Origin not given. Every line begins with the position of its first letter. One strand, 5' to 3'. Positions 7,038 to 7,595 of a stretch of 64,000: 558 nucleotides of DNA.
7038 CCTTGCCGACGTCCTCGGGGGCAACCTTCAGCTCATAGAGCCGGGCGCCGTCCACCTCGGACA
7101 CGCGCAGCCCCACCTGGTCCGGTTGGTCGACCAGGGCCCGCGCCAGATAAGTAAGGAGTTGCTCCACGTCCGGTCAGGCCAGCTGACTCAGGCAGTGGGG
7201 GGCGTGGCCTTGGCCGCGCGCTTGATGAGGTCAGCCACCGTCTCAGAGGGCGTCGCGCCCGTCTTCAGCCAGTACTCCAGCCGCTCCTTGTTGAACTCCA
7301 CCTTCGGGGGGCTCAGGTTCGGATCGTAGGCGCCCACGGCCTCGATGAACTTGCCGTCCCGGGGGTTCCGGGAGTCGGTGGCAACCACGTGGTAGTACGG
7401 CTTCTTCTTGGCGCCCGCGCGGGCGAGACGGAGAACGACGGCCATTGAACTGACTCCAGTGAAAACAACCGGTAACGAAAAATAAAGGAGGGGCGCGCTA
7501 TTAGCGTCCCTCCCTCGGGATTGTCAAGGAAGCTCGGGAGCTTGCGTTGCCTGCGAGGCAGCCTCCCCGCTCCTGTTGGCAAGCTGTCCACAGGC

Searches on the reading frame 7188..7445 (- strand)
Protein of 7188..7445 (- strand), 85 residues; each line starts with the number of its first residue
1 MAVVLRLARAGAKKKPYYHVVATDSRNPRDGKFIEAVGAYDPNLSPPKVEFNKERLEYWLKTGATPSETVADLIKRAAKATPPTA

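Call 12: search_protein_families(library=pfam, proteins=[window:7188-7445:-], max_evalue=0.001)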
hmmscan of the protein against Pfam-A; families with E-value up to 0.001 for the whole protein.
window:7188-7445:- (85 aa): 1 family
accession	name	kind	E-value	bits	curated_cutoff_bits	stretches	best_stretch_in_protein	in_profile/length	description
PF00886.24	Ribosomal_S16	-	7.5e-25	87.1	27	1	9-67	1-62/62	Ribosomal protein S16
